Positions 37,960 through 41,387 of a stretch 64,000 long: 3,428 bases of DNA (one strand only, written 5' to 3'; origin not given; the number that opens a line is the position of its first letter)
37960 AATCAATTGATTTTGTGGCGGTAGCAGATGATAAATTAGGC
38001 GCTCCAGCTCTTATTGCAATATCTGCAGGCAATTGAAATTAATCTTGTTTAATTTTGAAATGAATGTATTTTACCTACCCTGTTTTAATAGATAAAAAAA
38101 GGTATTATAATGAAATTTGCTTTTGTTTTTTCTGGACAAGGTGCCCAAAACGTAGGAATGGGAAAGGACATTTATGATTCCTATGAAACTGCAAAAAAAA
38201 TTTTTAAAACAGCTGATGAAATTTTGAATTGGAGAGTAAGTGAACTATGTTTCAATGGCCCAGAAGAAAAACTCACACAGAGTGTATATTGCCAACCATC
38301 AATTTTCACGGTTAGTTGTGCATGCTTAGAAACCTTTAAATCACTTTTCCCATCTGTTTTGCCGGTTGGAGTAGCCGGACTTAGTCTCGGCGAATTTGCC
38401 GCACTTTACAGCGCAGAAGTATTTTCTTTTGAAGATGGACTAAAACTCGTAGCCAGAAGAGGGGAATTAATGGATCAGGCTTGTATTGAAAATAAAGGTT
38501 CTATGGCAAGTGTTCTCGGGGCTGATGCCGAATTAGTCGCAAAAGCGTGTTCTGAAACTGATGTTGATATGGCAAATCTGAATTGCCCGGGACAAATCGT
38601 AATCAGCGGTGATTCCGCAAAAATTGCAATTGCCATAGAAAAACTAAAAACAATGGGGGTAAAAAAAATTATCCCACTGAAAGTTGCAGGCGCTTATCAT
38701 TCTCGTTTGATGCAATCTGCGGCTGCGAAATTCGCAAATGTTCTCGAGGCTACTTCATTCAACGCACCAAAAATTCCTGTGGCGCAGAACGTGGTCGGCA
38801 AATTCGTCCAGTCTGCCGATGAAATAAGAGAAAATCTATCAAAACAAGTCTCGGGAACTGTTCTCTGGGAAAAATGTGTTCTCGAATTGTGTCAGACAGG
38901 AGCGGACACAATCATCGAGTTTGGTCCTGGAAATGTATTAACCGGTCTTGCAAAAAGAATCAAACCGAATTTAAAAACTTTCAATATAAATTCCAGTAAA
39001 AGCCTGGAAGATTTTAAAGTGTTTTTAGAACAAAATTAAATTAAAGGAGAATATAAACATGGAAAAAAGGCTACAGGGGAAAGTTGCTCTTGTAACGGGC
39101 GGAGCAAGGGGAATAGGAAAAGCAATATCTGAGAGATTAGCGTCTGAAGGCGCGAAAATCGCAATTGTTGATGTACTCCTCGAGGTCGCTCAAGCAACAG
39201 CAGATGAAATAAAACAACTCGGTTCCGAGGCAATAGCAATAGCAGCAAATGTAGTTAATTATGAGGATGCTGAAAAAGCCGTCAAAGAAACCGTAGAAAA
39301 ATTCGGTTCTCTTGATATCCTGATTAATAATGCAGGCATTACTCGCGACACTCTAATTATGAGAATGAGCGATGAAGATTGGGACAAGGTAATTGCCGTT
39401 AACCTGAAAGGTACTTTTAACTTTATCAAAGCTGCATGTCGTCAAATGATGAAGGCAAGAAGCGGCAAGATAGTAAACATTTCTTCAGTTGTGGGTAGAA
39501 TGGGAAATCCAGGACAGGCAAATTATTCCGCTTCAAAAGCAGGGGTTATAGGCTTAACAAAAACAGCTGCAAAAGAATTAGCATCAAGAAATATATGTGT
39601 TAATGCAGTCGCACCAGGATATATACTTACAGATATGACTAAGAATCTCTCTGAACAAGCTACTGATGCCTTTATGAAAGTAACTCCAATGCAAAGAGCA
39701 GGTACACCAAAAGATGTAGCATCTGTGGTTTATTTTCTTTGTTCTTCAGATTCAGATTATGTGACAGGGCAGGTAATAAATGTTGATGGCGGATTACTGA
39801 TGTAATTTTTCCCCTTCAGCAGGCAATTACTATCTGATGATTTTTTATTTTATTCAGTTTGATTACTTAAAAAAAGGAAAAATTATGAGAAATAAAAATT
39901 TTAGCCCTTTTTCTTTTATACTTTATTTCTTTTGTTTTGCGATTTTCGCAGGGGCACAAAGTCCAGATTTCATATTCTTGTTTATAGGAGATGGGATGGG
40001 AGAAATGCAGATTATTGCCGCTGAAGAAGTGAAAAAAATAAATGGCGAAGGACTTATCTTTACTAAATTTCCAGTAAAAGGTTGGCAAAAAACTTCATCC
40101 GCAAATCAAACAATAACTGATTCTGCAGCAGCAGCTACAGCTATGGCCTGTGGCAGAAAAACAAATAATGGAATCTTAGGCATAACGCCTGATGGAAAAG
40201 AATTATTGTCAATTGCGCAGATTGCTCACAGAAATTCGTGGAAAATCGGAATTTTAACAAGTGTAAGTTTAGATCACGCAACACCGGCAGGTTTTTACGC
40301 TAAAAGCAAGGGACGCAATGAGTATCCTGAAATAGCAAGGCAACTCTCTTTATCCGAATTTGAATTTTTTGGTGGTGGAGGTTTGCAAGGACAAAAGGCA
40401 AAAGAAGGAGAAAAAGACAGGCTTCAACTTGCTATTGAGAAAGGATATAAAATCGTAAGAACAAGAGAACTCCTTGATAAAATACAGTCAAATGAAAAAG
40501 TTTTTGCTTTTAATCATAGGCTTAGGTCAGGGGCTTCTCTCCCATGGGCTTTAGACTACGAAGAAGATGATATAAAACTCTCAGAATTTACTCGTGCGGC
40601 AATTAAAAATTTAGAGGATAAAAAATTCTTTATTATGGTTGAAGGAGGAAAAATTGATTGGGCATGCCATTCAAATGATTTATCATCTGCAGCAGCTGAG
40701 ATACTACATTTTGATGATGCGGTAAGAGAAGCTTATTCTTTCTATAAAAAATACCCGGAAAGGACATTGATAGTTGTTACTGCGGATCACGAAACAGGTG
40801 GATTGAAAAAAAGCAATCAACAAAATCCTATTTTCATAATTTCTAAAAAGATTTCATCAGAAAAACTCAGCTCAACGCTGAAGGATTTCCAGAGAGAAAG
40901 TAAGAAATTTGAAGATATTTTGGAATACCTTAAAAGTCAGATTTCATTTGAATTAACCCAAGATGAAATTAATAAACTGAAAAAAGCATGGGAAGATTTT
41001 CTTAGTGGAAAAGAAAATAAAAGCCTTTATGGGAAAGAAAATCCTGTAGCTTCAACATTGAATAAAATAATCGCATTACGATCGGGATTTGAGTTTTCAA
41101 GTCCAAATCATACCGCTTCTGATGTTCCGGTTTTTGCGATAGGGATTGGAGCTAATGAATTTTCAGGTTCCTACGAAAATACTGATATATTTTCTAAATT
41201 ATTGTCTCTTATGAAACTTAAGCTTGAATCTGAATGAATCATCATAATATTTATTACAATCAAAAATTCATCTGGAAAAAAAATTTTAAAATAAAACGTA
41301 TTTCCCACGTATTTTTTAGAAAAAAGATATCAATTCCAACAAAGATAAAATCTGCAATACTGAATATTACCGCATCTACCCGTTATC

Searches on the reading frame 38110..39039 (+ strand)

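Call 40: search_protein_families(library=pfam, proteins=[window:38110-39039:+])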
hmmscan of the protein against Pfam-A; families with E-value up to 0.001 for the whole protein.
window:38110-39039:+ (309 aa): 1 family
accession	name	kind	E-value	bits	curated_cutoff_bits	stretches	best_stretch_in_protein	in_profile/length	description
PF00698.26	Acyl_transf_1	-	2.1e-34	119.9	32.7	1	5-278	2-272/319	Acyl transferase domain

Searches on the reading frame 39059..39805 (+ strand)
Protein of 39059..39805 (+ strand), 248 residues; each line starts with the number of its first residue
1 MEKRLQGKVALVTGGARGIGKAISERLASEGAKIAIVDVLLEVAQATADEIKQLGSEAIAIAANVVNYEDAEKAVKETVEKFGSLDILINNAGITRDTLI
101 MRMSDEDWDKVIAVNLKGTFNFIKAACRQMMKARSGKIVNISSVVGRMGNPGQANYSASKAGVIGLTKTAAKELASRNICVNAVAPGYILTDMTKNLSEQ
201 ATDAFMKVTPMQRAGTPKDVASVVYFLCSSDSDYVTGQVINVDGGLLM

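Call 40: search_protein_families(library=pfam, proteins=[window:39059-39805:+])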
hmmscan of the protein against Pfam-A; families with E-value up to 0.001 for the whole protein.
window:39059-39805:+ (248 aa): 5 families
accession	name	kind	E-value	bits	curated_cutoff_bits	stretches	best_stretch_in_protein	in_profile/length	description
PF13561.12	adh_short_C2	-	3.7e-69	233.3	27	1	16-246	3-235/236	Enoyl-(Acyl carrier protein) reductase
PF00106.31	adh_short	-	2e-67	226.9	26.6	1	8-200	1-193/195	short chain dehydrogenase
PF08659.16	KR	-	7e-22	78.6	22.6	1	10-161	3-154/180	KR domain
PF01370.27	Epimerase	-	6.5e-07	29.4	20.9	1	10-152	1-127/240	NAD dependent epimerase/dehydratase family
PF01073.25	3Beta_HSD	-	0.00081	18.9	22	0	11-130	1-107/280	3-beta hydroxysteroid dehydrogenase/isomerase family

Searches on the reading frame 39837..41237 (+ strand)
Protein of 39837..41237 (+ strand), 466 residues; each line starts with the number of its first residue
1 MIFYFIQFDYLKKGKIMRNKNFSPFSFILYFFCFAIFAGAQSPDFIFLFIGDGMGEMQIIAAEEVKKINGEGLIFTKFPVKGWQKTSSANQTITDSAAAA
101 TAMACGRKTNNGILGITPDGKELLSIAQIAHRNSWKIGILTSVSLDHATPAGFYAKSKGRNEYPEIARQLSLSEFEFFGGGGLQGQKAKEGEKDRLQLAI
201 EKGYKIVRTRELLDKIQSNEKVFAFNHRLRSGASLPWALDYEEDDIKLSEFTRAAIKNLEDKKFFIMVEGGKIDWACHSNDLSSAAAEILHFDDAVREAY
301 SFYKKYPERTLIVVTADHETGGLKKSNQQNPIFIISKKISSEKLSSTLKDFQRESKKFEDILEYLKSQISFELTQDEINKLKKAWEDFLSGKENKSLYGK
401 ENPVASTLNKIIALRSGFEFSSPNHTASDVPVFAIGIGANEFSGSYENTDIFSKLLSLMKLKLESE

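Call 41: search_protein_families(library=pfam, proteins=[window:39837-41237:+])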
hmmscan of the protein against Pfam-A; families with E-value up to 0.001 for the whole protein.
window:39837-41237:+ (466 aa): 2 families
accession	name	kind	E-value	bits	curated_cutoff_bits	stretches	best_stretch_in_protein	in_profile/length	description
PF00245.25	Alk_phosphatase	-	5.6e-63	213.8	24.4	1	46-458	4-420/423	Alkaline phosphatase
PF01676.23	Metalloenzyme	-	2e-06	28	24.3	1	245-349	128-228/252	Metalloenzyme superfamily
